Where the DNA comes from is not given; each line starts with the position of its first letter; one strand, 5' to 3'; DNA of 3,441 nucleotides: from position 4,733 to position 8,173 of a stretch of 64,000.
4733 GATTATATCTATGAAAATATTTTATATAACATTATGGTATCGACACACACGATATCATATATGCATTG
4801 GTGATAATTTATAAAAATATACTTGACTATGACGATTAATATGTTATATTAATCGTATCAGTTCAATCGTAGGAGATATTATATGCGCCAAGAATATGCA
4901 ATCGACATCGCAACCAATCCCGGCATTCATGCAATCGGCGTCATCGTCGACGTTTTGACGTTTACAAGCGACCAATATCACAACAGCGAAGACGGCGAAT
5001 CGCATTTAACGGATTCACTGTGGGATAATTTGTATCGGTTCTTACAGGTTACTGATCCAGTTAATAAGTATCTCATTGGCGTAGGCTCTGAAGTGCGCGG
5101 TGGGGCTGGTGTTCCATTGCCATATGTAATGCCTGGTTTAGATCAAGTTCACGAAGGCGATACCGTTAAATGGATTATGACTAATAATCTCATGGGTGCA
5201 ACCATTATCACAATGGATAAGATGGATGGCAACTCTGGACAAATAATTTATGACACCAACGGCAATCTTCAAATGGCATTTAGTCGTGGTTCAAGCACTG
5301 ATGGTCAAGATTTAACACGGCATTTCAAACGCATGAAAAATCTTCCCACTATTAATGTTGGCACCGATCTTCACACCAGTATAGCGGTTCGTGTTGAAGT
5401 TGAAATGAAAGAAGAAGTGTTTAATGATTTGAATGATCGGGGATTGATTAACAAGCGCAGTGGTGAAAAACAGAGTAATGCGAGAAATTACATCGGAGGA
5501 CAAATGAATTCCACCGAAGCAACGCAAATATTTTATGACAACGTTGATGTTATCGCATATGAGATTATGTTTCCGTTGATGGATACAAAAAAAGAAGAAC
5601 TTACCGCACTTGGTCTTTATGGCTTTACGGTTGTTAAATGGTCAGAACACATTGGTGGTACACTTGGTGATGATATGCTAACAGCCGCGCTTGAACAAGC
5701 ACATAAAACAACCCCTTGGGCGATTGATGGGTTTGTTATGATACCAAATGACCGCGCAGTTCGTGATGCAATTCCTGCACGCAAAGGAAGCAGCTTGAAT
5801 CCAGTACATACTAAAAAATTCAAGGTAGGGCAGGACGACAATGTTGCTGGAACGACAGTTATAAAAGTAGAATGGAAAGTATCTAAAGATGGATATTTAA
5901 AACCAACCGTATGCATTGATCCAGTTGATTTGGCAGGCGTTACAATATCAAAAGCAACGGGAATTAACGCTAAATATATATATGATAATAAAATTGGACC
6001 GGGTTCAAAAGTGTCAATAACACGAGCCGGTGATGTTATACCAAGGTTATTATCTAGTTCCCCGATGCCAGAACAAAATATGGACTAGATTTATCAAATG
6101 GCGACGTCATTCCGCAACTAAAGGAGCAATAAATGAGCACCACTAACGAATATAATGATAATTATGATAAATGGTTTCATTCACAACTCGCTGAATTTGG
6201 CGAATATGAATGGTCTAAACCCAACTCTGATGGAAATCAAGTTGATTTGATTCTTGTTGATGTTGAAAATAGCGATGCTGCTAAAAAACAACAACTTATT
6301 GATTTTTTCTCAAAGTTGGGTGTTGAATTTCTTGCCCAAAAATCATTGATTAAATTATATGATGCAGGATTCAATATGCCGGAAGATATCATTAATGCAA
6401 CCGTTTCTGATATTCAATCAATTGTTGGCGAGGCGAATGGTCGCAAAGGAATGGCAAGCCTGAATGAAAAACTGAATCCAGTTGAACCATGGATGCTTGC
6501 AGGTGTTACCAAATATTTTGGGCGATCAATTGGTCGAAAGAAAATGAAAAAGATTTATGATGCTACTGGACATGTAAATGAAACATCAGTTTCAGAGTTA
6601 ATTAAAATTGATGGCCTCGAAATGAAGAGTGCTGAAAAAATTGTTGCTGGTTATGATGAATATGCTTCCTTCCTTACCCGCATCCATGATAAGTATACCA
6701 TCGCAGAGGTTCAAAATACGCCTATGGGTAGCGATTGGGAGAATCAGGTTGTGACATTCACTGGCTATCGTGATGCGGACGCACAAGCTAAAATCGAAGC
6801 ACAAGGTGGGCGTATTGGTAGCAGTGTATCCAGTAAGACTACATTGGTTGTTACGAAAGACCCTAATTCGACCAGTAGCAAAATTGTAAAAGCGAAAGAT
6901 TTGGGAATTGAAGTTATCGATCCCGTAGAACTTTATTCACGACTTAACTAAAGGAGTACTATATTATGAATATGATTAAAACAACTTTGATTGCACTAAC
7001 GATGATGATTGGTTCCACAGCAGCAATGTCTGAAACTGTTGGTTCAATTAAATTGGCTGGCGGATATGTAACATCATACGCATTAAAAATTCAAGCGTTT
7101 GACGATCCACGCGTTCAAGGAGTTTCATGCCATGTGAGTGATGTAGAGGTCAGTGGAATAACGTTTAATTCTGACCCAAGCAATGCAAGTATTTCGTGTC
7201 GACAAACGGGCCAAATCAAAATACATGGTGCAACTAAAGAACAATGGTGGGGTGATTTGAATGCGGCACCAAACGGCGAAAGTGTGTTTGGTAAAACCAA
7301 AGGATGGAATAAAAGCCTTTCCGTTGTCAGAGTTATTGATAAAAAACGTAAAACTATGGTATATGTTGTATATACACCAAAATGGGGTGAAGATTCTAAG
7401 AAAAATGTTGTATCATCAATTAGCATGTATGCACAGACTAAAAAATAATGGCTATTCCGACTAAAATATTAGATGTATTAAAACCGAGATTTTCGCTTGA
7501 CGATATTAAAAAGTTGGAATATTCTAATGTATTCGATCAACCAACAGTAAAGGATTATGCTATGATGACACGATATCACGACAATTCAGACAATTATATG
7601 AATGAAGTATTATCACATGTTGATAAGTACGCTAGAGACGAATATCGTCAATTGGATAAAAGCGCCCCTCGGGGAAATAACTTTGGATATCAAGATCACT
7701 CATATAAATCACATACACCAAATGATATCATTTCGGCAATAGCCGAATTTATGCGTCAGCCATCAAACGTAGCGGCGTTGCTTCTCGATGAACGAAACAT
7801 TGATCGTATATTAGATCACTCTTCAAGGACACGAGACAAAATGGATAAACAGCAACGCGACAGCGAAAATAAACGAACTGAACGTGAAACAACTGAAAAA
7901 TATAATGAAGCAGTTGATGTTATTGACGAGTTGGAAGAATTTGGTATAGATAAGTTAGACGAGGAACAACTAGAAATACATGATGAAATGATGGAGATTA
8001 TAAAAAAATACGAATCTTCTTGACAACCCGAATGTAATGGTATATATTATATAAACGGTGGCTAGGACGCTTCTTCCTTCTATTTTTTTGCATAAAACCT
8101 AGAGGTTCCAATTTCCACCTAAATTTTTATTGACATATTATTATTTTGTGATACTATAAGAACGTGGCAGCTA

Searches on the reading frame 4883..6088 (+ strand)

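Call 8: search_protein_families(library=phrogs, proteins=[window:4883-6088:+], max_evalue=0.001)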
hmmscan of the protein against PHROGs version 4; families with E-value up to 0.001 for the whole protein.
window:4883-6088:+ (401 aa): 2 families
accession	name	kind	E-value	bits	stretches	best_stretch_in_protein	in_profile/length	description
phrog_3869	-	DNA, RNA and nucleotide metabolism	3.2e-74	251.6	1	21-391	12-379/656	NAD-dependent DNA ligase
phrog_3359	-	DNA, RNA and nucleotide metabolism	1.7e-25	91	1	37-390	17-320/325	NAD-dependent DNA ligase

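Call 9: search_protein_families(library=pfam, proteins=[window:4883-6088:+], max_evalue=0.001)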
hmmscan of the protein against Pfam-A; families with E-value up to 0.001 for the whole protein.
window:4883-6088:+ (401 aa): 2 families
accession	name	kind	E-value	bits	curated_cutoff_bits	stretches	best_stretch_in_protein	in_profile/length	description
PF01653.23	DNA_ligase_aden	-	1.5e-17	64.4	27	1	105-295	41-233/253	NAD-dependent DNA ligase adenylation domain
PF03120.22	DNA_ligase_OB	-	2.4e-17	63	32.9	1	324-392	2-70/79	NAD-dependent DNA ligase OB-fold domain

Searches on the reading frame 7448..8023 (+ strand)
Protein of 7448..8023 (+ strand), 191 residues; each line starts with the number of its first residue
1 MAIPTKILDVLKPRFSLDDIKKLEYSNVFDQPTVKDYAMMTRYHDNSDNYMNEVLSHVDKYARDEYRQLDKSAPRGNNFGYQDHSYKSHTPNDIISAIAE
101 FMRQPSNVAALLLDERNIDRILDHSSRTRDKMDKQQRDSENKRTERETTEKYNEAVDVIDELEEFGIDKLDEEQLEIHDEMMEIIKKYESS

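Call 68: search_protein_families(library=pfam, proteins=[window:7448-8023:+], max_evalue=0.01)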
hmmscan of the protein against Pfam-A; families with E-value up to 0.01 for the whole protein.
window:7448-8023:+ (191 aa): 1 family
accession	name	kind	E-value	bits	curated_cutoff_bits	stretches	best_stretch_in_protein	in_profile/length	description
PF19556.4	PRTRC_E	-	0.0068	16.6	26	1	123-187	105-164/175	PRTRC system protein E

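Call 69: search_protein_families(library=phrogs, proteins=[window:7448-8023:+], max_evalue=0.001)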
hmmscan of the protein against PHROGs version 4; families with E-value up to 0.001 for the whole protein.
window:7448-8023:+ (191 aa): 0 families
